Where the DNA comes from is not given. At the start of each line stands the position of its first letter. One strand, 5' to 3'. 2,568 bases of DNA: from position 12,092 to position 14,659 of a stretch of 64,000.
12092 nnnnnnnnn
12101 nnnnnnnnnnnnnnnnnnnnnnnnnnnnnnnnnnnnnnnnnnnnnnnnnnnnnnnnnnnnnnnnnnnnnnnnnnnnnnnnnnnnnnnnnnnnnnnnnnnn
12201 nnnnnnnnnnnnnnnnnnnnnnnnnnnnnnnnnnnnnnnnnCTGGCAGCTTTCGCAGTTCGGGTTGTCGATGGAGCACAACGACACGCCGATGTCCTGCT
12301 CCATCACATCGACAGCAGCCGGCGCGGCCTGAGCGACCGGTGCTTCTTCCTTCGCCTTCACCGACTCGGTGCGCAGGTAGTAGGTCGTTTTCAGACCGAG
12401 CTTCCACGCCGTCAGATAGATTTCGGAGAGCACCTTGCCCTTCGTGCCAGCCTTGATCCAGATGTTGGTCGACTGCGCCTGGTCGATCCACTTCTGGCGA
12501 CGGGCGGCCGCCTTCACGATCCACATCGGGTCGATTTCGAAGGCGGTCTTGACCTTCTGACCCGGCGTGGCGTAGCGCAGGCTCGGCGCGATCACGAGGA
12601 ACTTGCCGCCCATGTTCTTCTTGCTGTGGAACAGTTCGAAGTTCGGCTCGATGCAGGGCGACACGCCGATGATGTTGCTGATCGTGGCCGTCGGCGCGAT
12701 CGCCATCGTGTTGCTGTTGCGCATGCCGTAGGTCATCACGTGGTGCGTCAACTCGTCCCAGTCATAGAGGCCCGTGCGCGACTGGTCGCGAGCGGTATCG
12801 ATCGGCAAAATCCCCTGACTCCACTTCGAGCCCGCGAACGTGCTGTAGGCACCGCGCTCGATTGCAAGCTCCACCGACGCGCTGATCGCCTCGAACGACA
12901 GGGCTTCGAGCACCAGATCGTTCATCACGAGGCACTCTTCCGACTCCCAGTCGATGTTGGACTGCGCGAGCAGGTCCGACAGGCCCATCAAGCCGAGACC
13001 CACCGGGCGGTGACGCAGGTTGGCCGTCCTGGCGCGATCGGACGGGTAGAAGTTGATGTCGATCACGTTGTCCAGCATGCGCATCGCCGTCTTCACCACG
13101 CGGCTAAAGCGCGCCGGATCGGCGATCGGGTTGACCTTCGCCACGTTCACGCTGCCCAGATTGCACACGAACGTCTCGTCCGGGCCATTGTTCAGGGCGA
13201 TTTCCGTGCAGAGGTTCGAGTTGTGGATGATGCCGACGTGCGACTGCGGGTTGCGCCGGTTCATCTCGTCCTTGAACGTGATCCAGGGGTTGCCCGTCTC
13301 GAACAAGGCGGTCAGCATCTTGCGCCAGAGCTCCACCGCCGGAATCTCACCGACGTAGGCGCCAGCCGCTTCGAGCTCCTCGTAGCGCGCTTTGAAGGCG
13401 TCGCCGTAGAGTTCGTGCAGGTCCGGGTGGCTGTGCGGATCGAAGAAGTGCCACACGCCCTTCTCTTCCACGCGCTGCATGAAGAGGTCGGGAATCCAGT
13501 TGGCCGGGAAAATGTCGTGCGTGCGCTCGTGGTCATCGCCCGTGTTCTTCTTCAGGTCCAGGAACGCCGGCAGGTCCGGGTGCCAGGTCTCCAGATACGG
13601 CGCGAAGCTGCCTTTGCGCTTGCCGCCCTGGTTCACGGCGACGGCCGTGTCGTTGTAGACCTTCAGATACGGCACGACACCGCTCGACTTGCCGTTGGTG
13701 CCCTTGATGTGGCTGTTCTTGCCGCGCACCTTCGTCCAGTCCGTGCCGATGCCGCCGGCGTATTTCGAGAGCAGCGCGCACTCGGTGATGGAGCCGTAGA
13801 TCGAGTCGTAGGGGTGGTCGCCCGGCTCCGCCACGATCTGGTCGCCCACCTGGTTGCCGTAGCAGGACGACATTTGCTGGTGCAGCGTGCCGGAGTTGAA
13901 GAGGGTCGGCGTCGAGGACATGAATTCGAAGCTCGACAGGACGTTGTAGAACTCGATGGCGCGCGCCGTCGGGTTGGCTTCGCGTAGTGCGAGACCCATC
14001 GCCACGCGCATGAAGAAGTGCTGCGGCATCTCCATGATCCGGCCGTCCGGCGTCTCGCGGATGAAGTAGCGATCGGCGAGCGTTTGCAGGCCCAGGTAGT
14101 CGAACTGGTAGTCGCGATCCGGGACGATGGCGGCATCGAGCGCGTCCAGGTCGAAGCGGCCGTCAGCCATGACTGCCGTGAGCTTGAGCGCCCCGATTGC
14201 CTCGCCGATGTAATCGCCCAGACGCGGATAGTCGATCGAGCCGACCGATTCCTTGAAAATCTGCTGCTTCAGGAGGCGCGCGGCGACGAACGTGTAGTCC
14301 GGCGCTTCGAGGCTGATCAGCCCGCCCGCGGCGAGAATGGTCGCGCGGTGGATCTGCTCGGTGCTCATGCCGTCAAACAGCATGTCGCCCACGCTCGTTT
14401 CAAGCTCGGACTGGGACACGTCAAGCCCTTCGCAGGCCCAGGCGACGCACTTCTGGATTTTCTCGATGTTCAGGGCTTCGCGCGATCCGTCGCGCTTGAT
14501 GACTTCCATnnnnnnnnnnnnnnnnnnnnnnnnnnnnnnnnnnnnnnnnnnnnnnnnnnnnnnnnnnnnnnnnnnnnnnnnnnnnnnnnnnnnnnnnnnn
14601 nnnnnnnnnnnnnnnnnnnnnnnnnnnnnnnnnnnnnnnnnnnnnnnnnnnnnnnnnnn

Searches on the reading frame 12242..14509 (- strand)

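Call 11: search_protein_families(library=phrogs, proteins=[window:12242-14509:-], max_evalue=0.00001)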
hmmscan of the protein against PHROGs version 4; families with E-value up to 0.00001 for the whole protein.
window:12242-14509:- (756 aa): 10 families
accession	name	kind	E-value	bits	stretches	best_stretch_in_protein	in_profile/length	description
phrog_84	-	DNA, RNA and nucleotide metabolism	9.6e-250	832.6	1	1-756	63-795/975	ribonucleoside-diphosphate reductase large subunit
phrog_3987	-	DNA, RNA and nucleotide metabolism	7.7e-102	342.3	1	1-455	4-461/467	ribonucleotide reductase large subunit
phrog_3844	-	moron, auxiliary metabolic gene and host takeover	3.8e-83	280.9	1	316-755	10-449/451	NrdA-like aerobic NDP reductase large subunit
phrog_22953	-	DNA, RNA and nucleotide metabolism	6e-35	122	1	259-434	5-201/201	ribonucleotide reductase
phrog_30939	-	DNA, RNA and nucleotide metabolism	1.3e-29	103.7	2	384-551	615-786/977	ribonucleotide reductase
phrog_6132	-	DNA, RNA and nucleotide metabolism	2.5e-24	87.4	1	138-296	142-289/530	ribonucleotide reductase large subunit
phrog_12229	-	DNA, RNA and nucleotide metabolism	6.1e-14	52.3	1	186-298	49-151/577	ribonucleotide reductase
phrog_367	-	DNA, RNA and nucleotide metabolism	9.7e-12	44.9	1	282-628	266-539/701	ribonucleotide reductase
phrog_33412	-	unknown function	3e-08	34.6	1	653-713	60-121/140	-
phrog_36555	-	DNA, RNA and nucleotide metabolism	1.8e-07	32.2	1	583-725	2-149/172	ribonucleotide reductase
